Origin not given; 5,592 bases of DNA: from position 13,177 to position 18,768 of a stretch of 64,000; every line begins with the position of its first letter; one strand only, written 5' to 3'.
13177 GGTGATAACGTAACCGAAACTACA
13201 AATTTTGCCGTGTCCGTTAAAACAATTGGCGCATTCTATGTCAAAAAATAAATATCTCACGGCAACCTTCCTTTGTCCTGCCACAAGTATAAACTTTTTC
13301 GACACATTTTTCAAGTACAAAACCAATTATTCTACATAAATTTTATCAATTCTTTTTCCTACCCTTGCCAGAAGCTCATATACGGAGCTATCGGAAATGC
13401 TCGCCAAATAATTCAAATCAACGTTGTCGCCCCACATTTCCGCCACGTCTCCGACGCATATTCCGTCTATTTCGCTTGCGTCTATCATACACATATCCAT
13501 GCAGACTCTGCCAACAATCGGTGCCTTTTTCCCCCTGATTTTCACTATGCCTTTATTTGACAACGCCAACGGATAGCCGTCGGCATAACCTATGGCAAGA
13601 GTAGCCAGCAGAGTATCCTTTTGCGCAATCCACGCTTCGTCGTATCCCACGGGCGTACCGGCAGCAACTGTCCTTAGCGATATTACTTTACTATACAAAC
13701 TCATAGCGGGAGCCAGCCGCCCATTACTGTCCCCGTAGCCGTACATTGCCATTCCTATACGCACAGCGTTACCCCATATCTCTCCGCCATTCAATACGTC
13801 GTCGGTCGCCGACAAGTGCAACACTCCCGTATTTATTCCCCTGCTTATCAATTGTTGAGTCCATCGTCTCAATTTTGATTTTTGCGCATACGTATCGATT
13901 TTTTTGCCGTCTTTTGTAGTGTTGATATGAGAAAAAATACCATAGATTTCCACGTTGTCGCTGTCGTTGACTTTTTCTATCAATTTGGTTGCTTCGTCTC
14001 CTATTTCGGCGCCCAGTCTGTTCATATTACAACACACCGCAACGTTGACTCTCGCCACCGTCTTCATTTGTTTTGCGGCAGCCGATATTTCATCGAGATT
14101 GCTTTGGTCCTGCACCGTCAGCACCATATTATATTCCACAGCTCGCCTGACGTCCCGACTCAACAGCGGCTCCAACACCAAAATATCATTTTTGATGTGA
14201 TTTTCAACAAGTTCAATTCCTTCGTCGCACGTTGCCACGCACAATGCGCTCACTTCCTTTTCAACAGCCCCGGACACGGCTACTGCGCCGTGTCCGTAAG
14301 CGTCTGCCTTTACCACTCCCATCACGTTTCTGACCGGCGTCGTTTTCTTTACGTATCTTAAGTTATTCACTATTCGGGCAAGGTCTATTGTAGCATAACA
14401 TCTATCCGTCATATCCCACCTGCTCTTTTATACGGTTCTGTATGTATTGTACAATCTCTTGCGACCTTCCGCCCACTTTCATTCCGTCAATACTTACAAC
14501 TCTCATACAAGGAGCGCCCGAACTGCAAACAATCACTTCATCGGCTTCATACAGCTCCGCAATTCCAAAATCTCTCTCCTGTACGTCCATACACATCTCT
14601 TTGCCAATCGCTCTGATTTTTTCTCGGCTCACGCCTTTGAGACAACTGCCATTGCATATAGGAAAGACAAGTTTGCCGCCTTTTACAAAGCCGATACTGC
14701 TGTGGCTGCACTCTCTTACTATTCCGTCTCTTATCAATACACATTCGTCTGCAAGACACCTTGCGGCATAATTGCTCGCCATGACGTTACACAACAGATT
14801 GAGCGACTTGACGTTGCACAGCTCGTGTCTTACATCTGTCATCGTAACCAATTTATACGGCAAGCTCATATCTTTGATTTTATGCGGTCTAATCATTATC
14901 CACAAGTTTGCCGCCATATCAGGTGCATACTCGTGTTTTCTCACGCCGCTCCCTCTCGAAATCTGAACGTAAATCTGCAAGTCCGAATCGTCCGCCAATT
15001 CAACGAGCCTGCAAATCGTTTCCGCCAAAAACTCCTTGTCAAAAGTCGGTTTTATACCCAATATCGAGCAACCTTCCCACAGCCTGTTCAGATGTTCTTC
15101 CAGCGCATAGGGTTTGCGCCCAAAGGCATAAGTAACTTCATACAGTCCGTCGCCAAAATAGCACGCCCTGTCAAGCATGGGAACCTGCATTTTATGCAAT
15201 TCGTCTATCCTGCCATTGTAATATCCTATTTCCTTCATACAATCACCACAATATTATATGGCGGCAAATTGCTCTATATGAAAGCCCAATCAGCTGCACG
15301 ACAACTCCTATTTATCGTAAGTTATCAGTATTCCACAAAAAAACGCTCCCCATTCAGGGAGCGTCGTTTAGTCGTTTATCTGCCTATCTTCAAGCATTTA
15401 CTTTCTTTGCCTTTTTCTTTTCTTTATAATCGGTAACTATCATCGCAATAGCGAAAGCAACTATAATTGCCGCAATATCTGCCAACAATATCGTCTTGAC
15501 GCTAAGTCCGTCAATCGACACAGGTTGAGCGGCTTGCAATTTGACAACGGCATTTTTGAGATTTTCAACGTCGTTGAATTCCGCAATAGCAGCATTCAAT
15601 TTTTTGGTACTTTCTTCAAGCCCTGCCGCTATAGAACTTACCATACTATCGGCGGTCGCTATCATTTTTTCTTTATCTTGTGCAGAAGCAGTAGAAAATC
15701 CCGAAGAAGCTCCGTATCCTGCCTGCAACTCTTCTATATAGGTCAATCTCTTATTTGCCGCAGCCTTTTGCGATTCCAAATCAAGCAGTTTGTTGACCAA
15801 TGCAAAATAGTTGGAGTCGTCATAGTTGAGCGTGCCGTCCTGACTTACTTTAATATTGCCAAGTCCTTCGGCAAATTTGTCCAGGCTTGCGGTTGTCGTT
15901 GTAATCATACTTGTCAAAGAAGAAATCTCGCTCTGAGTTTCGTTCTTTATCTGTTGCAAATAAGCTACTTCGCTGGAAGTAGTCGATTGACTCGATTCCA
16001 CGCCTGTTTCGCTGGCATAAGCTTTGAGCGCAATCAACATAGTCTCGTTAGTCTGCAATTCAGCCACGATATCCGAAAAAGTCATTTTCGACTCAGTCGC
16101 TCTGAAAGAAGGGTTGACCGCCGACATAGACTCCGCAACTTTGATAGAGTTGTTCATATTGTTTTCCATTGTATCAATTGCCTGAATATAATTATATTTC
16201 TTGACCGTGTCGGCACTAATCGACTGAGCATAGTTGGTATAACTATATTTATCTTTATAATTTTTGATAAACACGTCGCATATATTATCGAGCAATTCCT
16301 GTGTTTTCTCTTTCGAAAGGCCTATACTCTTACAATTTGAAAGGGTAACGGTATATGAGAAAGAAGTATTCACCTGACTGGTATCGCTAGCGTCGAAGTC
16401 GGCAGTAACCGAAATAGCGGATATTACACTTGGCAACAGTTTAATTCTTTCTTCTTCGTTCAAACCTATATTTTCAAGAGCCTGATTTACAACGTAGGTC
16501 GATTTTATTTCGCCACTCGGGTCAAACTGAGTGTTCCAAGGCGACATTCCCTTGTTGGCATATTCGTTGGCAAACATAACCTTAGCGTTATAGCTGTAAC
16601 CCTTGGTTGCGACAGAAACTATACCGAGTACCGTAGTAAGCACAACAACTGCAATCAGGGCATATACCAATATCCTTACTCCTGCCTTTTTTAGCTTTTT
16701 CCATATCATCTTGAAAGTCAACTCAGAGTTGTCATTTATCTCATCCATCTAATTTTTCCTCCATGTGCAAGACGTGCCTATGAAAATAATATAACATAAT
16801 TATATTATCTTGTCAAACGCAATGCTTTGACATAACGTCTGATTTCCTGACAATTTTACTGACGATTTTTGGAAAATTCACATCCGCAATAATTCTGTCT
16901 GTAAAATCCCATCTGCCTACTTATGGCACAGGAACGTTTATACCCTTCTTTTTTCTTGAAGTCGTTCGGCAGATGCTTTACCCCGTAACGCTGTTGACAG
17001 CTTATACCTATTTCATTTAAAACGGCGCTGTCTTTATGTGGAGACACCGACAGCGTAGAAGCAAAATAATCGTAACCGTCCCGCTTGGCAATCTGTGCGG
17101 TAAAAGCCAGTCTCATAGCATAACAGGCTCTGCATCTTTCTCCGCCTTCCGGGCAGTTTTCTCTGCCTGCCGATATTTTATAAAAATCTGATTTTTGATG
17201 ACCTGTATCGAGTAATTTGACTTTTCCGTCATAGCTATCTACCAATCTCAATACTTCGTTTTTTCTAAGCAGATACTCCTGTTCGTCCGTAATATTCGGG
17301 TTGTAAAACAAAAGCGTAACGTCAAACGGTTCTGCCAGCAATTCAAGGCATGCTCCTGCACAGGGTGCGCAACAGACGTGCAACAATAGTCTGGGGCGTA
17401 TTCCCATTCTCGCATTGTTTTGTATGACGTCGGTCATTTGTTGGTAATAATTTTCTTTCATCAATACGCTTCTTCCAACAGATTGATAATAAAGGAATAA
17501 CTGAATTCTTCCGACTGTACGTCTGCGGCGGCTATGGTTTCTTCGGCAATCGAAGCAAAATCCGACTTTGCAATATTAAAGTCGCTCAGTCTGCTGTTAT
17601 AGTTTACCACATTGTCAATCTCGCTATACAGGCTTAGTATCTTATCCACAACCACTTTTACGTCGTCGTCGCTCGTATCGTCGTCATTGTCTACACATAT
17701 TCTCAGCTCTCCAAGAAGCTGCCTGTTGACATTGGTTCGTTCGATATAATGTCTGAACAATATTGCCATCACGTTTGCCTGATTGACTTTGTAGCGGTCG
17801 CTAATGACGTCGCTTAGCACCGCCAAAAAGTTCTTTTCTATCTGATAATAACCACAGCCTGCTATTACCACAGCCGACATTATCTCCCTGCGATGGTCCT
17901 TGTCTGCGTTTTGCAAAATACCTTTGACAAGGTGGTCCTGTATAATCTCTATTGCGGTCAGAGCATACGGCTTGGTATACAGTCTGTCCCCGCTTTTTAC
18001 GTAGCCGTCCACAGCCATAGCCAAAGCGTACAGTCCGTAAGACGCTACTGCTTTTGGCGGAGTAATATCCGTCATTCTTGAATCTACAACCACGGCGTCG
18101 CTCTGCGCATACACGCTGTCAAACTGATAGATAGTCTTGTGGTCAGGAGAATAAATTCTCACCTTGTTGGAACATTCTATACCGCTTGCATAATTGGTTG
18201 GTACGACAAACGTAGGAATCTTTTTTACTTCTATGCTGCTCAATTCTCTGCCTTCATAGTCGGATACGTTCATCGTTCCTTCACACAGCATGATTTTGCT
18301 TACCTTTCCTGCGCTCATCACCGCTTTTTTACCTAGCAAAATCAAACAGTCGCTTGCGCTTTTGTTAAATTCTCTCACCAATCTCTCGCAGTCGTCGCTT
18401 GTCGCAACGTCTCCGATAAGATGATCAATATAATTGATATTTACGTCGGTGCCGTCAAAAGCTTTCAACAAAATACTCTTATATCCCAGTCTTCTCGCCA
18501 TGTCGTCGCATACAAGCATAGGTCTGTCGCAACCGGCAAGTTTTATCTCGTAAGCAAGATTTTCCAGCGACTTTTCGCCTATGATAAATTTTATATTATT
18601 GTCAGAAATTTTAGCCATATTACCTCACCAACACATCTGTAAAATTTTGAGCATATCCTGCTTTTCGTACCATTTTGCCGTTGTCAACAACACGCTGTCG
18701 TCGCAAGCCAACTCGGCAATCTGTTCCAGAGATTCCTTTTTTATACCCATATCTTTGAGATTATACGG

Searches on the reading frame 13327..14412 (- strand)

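Call 41: search_protein_families(library=pfam, proteins=[window:13327-14412:-], max_evalue=0.0001)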
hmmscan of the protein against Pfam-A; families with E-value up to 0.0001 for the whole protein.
window:13327-14412:- (361 aa): 2 families
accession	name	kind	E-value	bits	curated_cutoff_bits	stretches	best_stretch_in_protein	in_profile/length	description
PF01168.26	Ala_racemase_N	-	1.1e-50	172.9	24.1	1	9-226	1-218/220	Alanine racemase, N-terminal domain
PF00842.27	Ala_racemase_C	-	1.5e-38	131.7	25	1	236-359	1-127/127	Alanine racemase, C-terminal domain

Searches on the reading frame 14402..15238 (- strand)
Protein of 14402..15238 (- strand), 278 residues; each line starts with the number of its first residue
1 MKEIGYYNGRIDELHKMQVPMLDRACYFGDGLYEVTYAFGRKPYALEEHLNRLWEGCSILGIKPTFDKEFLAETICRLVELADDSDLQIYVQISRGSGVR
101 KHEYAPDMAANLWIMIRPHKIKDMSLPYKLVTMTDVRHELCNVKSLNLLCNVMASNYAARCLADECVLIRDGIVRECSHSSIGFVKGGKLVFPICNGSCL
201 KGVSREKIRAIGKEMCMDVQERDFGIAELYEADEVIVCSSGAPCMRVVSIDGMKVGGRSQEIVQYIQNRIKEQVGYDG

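Call 42: search_protein_families(library=pfam, proteins=[window:14402-15238:-], max_evalue=0.0001)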
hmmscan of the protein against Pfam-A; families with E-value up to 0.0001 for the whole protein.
window:14402-15238:- (278 aa): 1 family
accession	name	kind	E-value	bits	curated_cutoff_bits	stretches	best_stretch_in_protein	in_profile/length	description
PF01063.24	Aminotran_4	-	2.2e-37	129.5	28.5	1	31-250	1-223/223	Amino-transferase class IV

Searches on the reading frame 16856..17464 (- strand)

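Call 42: search_protein_families(library=pfam, proteins=[window:16856-17464:-], max_evalue=0.0001)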
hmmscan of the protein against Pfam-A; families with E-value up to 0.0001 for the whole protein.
window:16856-17464:- (202 aa): 1 family
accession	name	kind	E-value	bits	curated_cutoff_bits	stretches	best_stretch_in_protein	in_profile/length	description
PF02677.20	QueH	-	1.4e-61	208.1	23.5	1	26-200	1-174/175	Epoxyqueuosine reductase QueH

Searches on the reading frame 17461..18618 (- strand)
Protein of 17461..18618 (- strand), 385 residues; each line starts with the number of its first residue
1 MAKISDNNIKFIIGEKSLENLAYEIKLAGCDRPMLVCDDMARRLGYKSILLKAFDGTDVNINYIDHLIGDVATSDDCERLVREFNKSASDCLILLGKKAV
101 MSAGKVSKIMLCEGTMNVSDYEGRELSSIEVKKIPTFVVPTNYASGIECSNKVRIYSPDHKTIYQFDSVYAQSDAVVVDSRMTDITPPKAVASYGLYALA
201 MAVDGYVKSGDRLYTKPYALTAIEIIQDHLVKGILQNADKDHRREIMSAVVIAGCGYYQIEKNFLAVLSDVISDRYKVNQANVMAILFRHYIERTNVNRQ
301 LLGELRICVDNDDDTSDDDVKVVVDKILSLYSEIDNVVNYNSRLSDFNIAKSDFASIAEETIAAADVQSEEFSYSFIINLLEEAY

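Call 42: search_protein_families(library=pfam, proteins=[window:17461-18618:-], max_evalue=0.0001)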
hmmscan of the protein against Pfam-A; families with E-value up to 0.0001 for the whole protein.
window:17461-18618:- (385 aa): 2 families
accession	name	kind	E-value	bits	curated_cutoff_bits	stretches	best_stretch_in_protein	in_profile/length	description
PF00465.25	Fe-ADH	-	9.7e-17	61.5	31.3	1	10-179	3-167/168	Iron-containing alcohol dehydrogenase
PF25137.1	ADH_Fe_C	-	6.3e-12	46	27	1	193-385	3-194/194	Fe-containing alcohol dehydrogenase family, C-terminal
